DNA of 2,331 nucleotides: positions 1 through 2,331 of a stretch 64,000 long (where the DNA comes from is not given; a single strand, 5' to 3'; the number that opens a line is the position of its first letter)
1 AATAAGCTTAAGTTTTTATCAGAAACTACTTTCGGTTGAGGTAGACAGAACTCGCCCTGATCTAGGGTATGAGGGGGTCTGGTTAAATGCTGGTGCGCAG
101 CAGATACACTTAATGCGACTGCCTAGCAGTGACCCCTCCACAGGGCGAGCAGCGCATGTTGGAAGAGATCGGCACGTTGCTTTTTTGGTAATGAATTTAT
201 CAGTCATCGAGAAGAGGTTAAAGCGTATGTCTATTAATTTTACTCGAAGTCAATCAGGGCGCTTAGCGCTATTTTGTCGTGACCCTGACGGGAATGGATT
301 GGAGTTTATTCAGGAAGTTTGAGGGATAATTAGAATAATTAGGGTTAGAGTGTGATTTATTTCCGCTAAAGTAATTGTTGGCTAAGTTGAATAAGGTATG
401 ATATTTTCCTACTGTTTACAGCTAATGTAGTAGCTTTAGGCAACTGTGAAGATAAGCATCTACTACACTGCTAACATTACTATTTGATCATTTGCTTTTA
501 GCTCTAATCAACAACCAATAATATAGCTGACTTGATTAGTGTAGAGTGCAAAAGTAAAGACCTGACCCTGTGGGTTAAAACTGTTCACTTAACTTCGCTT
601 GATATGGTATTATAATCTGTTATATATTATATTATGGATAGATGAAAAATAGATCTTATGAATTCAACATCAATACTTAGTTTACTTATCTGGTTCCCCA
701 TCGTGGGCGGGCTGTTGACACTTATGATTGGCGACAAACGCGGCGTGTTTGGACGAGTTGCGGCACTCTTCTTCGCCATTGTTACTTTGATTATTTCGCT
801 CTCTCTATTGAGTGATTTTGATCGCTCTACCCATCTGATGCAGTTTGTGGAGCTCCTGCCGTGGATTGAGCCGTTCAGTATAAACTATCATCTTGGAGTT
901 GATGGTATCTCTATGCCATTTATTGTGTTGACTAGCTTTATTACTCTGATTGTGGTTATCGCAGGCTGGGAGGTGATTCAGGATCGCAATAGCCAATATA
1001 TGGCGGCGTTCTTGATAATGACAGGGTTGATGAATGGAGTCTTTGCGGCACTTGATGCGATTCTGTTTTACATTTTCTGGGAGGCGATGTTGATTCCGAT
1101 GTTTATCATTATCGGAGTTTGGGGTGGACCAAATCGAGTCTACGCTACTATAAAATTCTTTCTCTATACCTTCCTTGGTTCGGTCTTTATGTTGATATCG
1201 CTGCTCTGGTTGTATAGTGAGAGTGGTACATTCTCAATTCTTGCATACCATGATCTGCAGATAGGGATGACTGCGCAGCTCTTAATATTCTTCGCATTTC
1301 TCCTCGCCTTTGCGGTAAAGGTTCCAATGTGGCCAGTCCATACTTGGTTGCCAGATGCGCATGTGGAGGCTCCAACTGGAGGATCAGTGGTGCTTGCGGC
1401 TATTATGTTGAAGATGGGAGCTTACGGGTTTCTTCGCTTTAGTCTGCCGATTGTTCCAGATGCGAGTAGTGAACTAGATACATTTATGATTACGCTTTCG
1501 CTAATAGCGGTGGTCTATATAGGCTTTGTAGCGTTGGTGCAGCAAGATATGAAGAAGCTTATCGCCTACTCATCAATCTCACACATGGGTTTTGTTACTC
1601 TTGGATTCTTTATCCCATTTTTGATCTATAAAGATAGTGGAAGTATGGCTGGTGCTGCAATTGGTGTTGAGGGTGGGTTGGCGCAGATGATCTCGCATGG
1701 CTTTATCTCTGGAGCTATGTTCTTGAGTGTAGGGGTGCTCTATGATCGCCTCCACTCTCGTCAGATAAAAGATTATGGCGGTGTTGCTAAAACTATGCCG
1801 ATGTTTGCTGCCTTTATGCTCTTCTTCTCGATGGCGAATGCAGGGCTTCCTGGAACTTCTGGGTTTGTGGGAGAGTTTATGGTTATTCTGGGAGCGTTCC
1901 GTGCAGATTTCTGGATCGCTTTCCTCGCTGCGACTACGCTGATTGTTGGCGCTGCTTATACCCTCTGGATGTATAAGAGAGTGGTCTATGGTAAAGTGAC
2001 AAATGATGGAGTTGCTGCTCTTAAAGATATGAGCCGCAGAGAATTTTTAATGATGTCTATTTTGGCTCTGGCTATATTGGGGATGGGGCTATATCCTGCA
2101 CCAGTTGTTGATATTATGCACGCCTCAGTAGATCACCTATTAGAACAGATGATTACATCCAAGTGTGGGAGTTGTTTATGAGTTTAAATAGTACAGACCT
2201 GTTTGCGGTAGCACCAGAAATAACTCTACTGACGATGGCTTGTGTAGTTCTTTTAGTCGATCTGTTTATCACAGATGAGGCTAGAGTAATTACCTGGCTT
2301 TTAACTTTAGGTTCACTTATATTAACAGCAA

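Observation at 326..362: A 27-bp repeat family (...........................) sits at three apparent rearrangement points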

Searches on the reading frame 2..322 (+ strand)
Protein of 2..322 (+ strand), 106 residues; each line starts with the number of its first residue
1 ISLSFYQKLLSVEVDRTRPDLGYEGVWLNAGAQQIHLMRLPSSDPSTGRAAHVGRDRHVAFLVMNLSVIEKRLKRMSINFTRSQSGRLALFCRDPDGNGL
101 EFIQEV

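Call 13: search_protein_families(library=pfam, proteins=[window:2-322:+])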
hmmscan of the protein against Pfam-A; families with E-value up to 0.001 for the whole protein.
window:2-322:+ (106 aa): 1 family
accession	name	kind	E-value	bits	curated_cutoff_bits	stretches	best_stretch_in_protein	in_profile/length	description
PF00903.31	Glyoxalase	-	1e-06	29.6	20.6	1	2-102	15-121/121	Glyoxalase/Bleomycin resistance protein/Dioxygenase superfamily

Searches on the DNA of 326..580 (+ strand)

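Call 95: search_dna_similar(query=window:326-580:+, collection=plasmids, mode=distant, max_evalue=0.01, max_rows=10)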
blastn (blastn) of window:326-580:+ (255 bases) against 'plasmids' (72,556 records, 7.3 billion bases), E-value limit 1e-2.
No match.

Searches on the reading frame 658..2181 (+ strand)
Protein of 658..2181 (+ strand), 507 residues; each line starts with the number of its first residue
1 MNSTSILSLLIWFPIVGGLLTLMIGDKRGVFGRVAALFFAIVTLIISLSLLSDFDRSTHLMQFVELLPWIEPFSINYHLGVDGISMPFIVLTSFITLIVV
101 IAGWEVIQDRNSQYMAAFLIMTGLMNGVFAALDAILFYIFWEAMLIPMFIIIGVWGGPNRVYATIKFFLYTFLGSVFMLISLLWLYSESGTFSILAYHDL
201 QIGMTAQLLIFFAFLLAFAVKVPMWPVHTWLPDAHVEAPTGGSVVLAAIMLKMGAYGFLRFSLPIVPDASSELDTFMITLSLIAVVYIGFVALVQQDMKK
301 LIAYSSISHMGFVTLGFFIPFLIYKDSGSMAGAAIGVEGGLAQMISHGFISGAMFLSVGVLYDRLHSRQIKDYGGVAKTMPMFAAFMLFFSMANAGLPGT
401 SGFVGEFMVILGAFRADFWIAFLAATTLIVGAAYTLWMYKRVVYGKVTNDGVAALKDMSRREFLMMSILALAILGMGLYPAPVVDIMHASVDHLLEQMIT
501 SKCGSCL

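Call 13: search_protein_families(library=pfam, proteins=[window:658-2181:+])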
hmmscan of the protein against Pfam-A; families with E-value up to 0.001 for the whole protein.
window:658-2181:+ (507 aa): 2 families
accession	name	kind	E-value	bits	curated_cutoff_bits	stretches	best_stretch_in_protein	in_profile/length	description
PF00361.26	Proton_antipo_M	-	4.6e-77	259.5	21.5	1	131-427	1-289/294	NADH:quinone oxidoreductase/Mrp antiporter, TM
PF01059.23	Oxidored_q5_N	-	2.2e-05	25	22.7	1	63-125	41-103/110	NADH-ubiquinone oxidoreductase chain 4, amino terminus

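Call 75: find_encoding_contigs(protein=window:658-2181:+, flank=10000, max_places=5)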
Protein window:658-2181:+ (507 aa): 24 contigs read that carry it; 5 places shown.
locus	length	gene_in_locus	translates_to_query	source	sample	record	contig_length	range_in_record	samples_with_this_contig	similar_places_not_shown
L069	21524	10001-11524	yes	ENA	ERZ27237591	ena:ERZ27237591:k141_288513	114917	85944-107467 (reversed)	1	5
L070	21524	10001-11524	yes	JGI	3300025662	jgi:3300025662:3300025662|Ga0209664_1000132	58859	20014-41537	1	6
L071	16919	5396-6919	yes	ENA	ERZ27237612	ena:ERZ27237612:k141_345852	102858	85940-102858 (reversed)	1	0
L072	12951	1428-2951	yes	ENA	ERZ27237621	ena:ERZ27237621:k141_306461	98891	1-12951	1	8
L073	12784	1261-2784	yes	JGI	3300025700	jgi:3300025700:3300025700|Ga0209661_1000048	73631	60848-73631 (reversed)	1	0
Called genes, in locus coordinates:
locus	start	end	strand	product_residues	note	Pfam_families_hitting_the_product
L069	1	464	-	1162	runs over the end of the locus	PF17757:UvrB_inter, PF21132:MFD_D3, PF02559:CarD_TRCF_RID, PF00176:SNF2-rel_dom (weak), PF04851:ResIII, PF00270:DEAD, PF00271:Helicase_C, PF03461:TRCF, +1 more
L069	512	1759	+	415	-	PF12704:MacB_PCD, PF02687:FtsX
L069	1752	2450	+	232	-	PF00005:ABC_tran, PF13304:AAA_21 (faint)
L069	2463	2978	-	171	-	PF09835:DUF2062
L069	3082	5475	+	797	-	PF13567:DUF4131, PF03772:Competence, PF00753:Lactamase_B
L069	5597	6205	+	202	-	PF01618:MotA_ExbB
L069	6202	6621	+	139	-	PF02472:ExbD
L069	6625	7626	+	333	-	PF02606:LpxK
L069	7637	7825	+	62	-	PF03966:Trm112p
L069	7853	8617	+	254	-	PF02348:CTP_transf_3, PF12804:NTP_transf_3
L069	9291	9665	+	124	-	PF00903:Glyoxalase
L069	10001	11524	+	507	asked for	PF01059:Oxidored_q5_N (weak), PF00361:Proton_antipo_M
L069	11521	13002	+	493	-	PF00361:Proton_antipo_M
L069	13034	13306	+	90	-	-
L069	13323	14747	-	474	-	PF00425:Chorismate_bind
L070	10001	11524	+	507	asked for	PF01059:Oxidored_q5_N (weak), PF00361:Proton_antipo_M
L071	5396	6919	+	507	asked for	PF01059:Oxidored_q5_N (weak), PF00361:Proton_antipo_M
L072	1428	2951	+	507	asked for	PF01059:Oxidored_q5_N (weak), PF00361:Proton_antipo_M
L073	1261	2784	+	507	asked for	PF01059:Oxidored_q5_N (weak), PF00361:Proton_antipo_M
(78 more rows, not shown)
